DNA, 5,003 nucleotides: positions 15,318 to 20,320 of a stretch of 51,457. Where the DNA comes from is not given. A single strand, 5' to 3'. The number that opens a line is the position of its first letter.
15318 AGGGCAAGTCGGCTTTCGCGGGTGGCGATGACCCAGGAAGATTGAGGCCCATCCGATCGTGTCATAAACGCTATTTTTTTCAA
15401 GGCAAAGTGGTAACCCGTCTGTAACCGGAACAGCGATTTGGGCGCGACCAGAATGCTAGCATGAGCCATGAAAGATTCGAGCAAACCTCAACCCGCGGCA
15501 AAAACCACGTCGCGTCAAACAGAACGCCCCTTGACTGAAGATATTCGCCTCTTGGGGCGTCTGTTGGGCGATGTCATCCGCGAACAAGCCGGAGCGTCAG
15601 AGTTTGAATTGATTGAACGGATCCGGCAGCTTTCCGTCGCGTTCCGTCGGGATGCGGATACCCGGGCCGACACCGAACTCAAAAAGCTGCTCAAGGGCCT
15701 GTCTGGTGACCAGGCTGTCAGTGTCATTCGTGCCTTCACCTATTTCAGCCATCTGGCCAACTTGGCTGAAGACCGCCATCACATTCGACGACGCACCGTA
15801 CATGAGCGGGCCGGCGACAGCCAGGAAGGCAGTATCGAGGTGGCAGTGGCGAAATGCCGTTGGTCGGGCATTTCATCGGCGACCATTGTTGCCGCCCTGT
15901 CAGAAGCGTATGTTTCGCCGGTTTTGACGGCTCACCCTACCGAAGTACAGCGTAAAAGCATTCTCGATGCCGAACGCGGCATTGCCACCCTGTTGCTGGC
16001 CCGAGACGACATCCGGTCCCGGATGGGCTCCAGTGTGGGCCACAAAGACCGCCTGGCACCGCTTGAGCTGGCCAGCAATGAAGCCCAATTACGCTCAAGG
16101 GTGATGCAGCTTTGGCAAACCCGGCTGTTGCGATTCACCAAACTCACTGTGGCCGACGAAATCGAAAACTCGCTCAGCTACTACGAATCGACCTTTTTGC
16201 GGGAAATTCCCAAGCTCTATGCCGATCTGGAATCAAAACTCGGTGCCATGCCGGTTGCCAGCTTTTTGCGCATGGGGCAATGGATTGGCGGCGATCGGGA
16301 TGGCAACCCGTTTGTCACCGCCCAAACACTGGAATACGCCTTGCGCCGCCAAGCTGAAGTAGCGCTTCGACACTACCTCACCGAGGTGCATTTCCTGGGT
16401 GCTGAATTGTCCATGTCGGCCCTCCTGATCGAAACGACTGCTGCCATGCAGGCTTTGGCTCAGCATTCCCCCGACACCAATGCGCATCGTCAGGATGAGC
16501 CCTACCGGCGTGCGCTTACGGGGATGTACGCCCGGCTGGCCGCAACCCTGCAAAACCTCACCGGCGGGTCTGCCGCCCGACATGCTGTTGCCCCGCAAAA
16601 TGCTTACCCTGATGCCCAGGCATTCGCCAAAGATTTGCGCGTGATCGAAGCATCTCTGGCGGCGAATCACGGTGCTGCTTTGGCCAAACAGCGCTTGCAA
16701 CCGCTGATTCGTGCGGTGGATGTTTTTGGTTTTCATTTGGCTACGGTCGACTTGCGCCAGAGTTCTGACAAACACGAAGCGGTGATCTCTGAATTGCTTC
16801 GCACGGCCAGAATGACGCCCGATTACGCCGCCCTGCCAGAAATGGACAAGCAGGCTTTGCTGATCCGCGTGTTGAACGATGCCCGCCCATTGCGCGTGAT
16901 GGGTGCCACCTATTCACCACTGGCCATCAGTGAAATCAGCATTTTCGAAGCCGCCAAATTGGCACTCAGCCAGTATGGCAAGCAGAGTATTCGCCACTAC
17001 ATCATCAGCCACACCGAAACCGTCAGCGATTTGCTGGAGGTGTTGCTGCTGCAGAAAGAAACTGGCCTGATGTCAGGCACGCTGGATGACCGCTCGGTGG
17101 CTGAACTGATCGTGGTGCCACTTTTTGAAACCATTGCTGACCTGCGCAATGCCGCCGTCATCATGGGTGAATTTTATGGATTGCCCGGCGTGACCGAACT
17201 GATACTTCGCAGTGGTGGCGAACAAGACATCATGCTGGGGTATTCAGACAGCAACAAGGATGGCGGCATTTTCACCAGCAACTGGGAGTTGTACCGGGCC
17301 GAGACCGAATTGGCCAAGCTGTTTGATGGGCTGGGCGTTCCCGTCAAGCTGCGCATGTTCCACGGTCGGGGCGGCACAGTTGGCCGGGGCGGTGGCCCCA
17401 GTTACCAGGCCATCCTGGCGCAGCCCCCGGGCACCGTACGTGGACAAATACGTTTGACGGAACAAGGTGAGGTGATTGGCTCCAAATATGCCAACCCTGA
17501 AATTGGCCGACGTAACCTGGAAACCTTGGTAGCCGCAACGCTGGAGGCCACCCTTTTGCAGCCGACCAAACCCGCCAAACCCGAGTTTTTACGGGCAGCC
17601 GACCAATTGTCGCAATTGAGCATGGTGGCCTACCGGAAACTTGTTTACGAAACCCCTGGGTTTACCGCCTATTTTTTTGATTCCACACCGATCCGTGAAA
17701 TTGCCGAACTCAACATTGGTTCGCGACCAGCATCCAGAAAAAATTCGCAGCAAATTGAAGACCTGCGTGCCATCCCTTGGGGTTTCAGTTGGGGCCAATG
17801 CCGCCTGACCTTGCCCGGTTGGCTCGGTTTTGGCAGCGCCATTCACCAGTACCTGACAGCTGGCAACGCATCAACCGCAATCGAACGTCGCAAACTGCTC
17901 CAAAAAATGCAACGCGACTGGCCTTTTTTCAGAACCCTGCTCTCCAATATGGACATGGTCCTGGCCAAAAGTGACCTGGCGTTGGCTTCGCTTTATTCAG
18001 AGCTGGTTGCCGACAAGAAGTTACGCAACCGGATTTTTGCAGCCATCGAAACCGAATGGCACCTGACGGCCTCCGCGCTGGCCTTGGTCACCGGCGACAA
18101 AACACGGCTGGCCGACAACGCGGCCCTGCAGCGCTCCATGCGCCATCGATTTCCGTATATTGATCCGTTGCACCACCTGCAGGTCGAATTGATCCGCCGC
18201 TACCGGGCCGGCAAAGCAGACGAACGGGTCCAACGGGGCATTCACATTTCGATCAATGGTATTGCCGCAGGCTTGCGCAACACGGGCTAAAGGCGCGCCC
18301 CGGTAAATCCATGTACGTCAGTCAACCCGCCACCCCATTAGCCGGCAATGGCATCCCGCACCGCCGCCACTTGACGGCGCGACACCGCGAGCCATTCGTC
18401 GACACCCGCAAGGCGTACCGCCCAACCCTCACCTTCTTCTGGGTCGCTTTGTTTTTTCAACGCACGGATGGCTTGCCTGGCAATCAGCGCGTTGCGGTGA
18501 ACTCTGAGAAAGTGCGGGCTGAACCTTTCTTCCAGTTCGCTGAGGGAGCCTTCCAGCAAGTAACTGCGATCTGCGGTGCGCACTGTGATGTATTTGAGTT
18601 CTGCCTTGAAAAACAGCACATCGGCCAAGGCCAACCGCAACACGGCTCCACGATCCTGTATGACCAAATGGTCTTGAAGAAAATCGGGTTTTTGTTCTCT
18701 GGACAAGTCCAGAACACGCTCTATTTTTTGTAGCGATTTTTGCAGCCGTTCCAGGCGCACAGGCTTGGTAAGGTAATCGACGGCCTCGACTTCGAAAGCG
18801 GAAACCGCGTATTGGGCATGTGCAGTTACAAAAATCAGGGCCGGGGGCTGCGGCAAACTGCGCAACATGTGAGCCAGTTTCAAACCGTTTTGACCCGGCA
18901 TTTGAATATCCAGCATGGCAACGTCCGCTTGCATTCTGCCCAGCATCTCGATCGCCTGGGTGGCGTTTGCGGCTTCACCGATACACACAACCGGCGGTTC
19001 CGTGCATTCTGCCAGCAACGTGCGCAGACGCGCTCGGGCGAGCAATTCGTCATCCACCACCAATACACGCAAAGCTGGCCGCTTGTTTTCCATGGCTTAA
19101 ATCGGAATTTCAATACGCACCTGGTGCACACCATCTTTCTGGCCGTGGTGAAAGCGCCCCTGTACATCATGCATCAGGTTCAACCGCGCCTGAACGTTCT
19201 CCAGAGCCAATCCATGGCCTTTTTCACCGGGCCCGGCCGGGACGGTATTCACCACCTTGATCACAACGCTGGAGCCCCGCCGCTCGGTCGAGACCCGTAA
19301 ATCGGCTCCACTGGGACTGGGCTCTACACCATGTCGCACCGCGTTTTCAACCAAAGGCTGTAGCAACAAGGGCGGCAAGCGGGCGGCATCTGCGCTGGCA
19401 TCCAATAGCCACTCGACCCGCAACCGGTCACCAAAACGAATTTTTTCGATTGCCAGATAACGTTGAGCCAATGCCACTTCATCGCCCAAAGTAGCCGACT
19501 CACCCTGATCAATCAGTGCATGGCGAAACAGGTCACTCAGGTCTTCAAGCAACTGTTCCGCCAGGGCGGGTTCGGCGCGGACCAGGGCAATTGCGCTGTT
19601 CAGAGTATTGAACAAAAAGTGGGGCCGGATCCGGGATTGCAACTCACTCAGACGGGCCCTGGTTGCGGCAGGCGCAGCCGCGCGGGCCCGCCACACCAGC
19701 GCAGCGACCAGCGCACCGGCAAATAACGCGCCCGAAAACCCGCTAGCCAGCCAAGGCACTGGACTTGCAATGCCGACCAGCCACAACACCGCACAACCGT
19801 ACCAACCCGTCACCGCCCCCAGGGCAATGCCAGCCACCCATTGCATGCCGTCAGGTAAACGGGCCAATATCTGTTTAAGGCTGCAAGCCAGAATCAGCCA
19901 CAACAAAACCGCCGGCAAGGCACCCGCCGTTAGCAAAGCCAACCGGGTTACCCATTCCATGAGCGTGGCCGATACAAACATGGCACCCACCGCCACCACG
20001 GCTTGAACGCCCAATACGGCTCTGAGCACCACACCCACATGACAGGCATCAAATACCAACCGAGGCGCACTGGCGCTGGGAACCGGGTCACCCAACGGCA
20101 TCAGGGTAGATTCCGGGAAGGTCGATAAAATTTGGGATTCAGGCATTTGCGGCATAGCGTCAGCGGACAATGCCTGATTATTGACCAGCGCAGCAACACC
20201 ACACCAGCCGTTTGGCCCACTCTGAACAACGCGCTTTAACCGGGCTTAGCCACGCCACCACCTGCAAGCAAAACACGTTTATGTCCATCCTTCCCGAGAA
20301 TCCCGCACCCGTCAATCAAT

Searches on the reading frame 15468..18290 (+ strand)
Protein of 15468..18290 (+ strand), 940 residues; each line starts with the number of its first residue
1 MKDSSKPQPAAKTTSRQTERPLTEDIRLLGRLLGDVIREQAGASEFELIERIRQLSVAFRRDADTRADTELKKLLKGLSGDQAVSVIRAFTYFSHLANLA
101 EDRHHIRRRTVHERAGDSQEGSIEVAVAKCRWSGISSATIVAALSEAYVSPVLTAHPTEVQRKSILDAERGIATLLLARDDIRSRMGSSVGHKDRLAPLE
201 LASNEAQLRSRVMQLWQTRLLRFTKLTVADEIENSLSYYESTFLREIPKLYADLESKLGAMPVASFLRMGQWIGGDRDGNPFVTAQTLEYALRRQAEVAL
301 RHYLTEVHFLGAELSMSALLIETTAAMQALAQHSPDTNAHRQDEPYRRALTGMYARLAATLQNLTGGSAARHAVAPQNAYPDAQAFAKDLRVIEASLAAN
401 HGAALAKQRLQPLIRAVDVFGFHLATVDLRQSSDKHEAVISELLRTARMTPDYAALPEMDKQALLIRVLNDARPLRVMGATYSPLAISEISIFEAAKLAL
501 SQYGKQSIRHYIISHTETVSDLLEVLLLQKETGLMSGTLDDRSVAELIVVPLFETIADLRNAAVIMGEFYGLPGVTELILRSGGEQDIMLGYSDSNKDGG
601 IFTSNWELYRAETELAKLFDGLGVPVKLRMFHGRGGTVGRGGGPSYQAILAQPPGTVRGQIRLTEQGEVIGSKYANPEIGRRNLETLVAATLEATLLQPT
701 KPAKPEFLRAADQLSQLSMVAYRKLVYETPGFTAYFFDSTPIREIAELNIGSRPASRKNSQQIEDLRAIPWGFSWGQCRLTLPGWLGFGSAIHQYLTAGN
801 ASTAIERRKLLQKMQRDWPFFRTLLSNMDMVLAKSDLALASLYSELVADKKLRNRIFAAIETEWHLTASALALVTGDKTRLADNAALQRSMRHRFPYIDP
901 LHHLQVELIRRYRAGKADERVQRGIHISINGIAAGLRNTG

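Call 27: search_protein_families(library=pfam, proteins=[window:15468-18290:+], max_evalue=0.00001)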
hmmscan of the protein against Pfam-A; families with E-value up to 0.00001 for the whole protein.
window:15468-18290:+ (940 aa): 1 family
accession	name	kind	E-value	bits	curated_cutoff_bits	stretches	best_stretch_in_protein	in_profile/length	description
PF00311.23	PEPcase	-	0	1064.6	22.4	1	22-940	1-919/919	Phosphoenolpyruvate carboxylase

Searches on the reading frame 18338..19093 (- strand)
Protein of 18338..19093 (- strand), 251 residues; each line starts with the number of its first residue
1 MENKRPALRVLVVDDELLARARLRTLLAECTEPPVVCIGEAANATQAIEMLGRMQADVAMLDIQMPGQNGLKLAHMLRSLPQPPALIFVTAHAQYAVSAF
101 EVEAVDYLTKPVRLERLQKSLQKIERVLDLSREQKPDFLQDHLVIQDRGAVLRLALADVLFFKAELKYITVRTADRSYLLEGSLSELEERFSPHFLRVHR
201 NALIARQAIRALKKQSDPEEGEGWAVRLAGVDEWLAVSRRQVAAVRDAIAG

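Call 27: search_protein_families(library=pfam, proteins=[window:18338-19093:-], max_evalue=0.00001)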
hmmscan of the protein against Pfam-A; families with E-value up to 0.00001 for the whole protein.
window:18338-19093:- (251 aa): 2 families
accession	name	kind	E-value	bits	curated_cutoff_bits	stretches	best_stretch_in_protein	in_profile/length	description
PF00072.30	Response_reg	-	8.5e-24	84.3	30.2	1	10-121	1-110/111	Response regulator receiver domain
PF04397.21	LytTR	-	1.7e-17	63.9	22.6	1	152-249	4-97/98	LytTr DNA-binding domain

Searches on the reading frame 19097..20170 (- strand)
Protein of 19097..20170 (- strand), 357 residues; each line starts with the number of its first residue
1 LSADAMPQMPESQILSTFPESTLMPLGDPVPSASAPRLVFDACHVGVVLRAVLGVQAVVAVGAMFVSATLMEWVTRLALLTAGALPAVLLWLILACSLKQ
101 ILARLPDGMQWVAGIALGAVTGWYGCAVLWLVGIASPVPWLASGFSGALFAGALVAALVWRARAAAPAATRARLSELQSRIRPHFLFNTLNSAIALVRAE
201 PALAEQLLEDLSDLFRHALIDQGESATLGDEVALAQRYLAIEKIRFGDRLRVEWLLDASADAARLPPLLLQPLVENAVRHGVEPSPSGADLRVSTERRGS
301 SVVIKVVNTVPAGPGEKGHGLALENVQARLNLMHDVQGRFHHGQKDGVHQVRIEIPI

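Call 27: search_protein_families(library=pfam, proteins=[window:19097-20170:-], max_evalue=0.00001)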
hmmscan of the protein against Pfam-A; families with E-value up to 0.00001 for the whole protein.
window:19097-20170:- (357 aa): 1 family
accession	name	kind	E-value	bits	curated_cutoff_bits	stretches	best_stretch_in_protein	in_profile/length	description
PF06580.19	His_kinase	-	4.9e-23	81.6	25.2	1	172-250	1-81/81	Histidine kinase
